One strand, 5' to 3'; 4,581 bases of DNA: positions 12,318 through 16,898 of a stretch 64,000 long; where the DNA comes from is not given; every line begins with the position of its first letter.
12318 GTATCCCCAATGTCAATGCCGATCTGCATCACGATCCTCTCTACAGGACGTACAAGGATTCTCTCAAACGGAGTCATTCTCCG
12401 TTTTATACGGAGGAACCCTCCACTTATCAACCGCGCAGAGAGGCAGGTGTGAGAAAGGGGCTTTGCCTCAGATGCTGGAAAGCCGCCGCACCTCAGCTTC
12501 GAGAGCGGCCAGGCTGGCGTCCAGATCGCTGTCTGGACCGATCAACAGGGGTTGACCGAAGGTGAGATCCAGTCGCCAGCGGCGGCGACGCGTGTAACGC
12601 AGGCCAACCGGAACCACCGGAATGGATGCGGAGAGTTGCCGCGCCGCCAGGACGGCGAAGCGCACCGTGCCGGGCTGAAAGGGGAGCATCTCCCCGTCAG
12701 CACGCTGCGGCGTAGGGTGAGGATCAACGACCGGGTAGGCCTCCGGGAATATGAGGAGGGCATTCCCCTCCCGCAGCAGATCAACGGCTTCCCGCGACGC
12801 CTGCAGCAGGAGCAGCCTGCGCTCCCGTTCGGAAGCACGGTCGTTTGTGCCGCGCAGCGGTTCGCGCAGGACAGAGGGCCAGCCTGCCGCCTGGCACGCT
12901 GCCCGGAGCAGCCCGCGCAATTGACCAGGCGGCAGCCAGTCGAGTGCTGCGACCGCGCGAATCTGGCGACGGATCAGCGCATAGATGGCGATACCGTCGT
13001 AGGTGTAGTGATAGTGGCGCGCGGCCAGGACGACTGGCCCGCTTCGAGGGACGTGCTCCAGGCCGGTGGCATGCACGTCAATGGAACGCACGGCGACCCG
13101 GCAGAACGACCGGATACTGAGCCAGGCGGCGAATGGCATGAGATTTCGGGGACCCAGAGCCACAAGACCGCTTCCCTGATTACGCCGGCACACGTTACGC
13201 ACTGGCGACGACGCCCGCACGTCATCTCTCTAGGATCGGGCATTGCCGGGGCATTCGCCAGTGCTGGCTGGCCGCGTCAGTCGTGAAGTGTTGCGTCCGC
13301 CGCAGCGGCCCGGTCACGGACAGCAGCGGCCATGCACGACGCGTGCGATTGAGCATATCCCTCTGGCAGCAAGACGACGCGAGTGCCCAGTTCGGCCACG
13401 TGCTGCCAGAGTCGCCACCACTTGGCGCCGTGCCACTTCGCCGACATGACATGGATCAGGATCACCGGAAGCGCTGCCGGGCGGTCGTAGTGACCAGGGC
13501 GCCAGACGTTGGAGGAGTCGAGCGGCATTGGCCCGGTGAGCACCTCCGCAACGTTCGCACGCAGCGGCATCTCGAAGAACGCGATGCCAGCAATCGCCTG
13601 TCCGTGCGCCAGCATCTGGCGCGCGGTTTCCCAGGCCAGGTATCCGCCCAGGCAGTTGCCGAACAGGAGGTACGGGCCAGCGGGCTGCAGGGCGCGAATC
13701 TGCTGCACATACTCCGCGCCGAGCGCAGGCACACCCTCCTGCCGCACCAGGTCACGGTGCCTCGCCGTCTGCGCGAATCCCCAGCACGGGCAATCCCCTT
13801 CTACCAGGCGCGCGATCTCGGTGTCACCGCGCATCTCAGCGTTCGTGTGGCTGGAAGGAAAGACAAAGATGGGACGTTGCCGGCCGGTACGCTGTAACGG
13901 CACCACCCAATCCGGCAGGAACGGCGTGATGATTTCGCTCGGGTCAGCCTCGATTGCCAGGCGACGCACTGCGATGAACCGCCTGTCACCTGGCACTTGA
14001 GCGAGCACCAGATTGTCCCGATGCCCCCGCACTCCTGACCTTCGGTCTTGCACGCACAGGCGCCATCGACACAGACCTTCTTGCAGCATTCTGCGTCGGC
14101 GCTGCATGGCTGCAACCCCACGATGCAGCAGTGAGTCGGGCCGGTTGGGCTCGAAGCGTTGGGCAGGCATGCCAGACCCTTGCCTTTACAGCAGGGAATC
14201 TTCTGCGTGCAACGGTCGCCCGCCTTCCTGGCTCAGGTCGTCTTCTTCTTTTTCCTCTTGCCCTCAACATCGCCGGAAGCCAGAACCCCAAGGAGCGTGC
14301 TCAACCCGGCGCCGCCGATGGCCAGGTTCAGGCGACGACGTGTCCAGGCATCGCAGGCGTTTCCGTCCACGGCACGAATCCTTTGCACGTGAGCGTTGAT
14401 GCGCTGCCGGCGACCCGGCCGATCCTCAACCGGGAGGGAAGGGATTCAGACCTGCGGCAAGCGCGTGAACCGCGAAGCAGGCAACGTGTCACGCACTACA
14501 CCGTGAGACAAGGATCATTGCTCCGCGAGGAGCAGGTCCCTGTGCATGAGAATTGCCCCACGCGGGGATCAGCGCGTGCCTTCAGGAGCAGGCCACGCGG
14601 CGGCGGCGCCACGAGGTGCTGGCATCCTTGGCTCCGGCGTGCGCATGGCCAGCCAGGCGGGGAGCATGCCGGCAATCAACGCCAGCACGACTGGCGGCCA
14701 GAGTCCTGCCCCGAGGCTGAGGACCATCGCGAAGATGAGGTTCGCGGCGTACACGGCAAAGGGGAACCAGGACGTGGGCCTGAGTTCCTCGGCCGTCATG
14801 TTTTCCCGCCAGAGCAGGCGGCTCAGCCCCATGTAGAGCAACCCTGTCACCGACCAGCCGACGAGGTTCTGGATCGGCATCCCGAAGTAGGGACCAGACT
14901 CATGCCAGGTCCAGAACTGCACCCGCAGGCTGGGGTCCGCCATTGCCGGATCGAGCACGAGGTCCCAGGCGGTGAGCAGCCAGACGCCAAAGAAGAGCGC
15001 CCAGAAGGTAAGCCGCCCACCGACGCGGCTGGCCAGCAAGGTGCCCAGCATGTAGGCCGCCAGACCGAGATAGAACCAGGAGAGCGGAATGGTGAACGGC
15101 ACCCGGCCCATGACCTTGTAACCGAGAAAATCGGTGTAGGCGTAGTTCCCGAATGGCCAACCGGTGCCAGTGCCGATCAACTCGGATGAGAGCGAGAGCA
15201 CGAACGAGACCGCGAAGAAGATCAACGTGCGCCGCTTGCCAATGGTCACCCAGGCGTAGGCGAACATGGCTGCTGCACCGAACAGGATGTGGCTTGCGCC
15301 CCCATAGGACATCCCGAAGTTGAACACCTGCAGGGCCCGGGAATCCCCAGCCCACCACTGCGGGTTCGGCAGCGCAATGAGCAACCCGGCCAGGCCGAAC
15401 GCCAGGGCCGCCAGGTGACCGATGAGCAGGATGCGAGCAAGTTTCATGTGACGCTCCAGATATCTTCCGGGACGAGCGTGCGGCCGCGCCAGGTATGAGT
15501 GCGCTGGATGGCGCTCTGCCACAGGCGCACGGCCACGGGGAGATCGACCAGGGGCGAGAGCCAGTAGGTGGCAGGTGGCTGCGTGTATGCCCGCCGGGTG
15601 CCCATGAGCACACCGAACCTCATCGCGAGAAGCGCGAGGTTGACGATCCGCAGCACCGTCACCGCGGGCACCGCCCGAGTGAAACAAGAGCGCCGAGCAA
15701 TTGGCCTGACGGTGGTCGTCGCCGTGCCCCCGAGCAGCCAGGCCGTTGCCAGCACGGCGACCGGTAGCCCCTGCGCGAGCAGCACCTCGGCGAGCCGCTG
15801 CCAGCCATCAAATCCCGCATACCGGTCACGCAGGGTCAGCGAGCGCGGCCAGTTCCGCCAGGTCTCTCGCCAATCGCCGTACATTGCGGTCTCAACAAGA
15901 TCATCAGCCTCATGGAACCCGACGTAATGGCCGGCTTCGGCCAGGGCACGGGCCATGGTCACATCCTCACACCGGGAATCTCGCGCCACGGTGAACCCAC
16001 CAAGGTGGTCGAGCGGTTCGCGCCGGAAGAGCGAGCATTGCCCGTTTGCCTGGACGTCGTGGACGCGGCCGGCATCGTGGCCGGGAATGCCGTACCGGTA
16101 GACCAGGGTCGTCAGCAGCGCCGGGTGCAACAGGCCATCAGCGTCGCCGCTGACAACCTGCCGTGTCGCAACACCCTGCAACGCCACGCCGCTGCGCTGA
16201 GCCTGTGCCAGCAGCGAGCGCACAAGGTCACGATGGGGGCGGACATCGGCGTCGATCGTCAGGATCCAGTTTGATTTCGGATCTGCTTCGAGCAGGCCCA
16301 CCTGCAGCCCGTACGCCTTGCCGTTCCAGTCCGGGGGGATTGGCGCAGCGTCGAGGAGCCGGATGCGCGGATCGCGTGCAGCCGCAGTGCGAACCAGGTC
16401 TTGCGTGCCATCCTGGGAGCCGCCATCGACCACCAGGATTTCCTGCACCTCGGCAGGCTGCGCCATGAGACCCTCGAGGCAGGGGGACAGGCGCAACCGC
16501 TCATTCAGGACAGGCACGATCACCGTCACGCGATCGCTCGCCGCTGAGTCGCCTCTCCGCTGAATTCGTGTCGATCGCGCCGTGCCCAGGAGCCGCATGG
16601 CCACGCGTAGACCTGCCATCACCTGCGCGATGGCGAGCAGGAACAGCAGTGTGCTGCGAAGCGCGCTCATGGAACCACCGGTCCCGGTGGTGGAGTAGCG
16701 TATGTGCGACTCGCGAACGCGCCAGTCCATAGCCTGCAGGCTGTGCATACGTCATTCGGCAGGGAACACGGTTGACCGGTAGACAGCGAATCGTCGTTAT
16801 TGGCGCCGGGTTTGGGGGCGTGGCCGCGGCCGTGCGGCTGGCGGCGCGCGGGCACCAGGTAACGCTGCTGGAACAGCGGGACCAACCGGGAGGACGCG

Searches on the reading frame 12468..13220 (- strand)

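Call 52: search_protein_families(library=pfam, proteins=[window:12468-13220:-], max_evalue=0.001)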
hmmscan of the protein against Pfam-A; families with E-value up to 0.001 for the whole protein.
window:12468-13220:- (250 aa): 1 family
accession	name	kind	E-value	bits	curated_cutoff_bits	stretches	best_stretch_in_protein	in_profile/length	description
PF01553.26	Acyltransferase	-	2.3e-10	40.8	23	1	49-207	2-131/132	Acyltransferase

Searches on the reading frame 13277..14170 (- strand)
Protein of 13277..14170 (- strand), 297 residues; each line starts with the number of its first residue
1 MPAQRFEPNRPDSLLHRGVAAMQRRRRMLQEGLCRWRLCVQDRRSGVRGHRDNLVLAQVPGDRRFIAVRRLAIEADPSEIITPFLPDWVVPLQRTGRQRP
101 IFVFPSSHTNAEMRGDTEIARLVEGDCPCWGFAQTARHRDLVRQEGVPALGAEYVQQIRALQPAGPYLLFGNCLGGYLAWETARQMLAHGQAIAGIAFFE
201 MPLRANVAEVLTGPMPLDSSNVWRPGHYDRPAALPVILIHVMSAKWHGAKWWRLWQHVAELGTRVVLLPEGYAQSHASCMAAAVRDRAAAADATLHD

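Call 52: search_protein_families(library=pfam, proteins=[window:13277-14170:-], max_evalue=0.001)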
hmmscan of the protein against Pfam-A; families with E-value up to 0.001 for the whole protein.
window:13277-14170:- (297 aa): 1 family
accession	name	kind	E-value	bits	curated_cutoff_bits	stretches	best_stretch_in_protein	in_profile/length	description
PF00975.26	Thioesterase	-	5.7e-13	50.1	26.4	1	119-201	19-102/226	Thioesterase domain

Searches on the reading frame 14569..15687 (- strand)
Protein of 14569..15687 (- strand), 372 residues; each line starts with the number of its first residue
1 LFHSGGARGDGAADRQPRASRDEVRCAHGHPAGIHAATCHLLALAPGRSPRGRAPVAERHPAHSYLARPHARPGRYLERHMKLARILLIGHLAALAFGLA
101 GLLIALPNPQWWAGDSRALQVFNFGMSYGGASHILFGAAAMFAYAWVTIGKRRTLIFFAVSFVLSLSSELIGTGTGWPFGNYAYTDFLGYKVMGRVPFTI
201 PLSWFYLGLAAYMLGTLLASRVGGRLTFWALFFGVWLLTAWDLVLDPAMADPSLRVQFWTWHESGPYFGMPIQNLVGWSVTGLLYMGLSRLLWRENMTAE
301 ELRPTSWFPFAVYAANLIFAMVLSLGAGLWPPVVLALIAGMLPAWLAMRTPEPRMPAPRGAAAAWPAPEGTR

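Call 52: search_protein_families(library=pfam, proteins=[window:14569-15687:-], max_evalue=0.001)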
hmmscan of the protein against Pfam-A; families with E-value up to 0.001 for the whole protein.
window:14569-15687:- (372 aa): 1 family
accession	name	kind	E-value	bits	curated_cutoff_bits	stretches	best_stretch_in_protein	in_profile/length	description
PF04240.17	Caroten_synth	-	2.8e-62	210.8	25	1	130-342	2-208/209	Carotenoid biosynthesis protein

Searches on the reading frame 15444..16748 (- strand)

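Call 52: search_protein_families(library=pfam, proteins=[window:15444-16748:-], max_evalue=0.001)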
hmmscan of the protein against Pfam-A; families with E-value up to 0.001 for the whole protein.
window:15444-16748:- (434 aa): 4 families
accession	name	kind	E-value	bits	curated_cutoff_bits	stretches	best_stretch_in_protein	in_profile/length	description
PF00535.33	Glycos_transf_2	-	1.4e-19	71.1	23.3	1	75-249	1-167/168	Glycosyl transferase family 2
PF13506.12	Glyco_transf_21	-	1.2e-10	41.6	21.7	1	142-298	16-163/174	Glycosyl transferase family 21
PF13641.12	Glyco_tranf_2_3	-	1.1e-09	39.1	27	1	73-281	2-206/230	Glycosyltransferase like family 2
PF13632.12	Glyco_trans_2_3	-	2.9e-08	34.2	27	1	161-361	1-183/198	Glycosyl transferase family group 2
